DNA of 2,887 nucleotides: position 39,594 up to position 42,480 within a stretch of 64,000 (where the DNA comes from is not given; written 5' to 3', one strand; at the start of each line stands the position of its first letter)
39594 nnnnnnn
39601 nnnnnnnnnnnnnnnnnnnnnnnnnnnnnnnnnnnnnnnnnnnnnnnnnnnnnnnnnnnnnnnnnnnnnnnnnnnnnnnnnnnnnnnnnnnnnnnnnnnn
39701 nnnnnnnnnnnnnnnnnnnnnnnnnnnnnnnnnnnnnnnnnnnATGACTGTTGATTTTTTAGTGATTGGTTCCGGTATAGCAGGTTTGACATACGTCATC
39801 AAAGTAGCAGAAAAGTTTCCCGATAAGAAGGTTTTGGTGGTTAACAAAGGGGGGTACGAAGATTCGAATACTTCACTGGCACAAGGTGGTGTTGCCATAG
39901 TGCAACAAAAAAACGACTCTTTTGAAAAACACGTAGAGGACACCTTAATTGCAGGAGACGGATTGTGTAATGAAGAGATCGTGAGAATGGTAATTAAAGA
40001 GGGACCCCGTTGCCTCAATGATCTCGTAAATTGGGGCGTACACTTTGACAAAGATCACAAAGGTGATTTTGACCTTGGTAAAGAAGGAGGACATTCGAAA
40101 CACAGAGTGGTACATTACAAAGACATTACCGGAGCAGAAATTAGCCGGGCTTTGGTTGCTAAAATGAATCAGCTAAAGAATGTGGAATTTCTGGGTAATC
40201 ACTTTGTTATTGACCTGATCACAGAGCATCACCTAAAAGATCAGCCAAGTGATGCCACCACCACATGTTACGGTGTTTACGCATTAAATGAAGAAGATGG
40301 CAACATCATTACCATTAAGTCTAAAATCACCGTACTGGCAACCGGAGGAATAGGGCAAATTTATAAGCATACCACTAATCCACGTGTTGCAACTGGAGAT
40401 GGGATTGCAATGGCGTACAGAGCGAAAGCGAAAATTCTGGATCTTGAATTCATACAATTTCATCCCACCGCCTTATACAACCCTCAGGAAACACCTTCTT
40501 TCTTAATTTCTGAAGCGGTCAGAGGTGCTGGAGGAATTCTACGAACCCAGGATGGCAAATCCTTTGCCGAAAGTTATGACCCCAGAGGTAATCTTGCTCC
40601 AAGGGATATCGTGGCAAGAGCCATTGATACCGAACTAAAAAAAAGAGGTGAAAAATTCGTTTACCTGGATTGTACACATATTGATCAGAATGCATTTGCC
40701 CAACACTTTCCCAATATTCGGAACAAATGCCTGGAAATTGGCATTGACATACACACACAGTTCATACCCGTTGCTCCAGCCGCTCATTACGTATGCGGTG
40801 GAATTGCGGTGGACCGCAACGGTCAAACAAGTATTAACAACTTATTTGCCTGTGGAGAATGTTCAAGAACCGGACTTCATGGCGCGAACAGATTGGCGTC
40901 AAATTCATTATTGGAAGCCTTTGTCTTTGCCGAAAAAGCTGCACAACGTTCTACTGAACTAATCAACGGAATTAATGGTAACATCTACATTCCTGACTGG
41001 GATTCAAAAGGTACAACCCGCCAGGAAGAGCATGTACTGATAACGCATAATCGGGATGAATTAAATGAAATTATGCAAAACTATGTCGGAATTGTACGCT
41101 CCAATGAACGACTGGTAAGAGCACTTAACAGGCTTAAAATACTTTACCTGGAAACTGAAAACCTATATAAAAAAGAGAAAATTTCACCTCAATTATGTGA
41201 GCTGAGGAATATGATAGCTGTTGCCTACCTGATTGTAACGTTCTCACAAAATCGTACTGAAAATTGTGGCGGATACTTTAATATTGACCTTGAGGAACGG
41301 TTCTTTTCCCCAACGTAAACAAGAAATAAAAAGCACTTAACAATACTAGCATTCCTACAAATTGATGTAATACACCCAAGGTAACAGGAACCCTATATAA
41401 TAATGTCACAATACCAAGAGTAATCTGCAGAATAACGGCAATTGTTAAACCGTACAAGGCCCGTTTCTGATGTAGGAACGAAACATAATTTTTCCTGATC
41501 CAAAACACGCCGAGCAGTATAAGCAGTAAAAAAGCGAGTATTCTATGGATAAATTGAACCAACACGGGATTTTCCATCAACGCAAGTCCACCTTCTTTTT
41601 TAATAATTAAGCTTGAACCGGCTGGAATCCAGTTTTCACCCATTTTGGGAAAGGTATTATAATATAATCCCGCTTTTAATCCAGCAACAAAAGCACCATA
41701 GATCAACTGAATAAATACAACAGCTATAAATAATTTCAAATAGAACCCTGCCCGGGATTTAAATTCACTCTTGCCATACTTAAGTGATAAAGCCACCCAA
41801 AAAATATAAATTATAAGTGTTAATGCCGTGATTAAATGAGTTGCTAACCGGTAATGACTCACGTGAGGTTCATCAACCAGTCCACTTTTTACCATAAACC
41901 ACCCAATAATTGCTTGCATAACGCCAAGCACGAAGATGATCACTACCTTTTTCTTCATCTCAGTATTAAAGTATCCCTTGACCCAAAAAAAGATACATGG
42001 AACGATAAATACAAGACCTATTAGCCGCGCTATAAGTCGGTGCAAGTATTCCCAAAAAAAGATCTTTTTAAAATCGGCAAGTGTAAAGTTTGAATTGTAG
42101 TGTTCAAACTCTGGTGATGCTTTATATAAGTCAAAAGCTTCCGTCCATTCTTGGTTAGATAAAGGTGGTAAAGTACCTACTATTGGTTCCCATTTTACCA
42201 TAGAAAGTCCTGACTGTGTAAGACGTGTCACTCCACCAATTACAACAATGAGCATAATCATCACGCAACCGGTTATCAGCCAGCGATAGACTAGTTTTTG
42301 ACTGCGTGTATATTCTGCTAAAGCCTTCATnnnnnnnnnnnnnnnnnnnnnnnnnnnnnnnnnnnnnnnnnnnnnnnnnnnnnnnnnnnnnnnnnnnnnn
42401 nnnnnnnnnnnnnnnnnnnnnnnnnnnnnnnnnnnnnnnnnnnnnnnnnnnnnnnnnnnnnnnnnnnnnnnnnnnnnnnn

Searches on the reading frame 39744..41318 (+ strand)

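Call 38: search_protein_families(library=pfam, proteins=[window:39744-41318:+], max_evalue=0.00001)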
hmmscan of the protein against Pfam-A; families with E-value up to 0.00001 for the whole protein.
window:39744-41318:+ (524 aa): 3 families
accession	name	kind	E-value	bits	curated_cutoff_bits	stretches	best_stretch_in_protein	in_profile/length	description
PF00890.30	FAD_binding_2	-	4.9e-95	319.6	20.4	1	4-389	1-414/414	FAD binding domain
PF02910.25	Succ_DH_flav_C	-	1.7e-11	44.6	20.8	1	437-519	1-89/130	Fumarate reductase flavoprotein C-term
PF07992.20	Pyr_redox_2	-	1.3e-08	35.1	26.1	0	332-379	235-278/291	Pyridine nucleotide-disulphide oxidoreductase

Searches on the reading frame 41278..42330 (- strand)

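Call 38: search_protein_families(library=pfam, proteins=[window:41278-42330:-], max_evalue=0.00001)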
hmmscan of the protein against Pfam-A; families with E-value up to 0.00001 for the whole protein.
window:41278-42330:- (350 aa): 1 family
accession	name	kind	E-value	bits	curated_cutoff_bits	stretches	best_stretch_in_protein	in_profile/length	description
PF02628.20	COX15-CtaA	-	1.4e-100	336.9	29.9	1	16-333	2-321/322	Cytochrome oxidase assembly protein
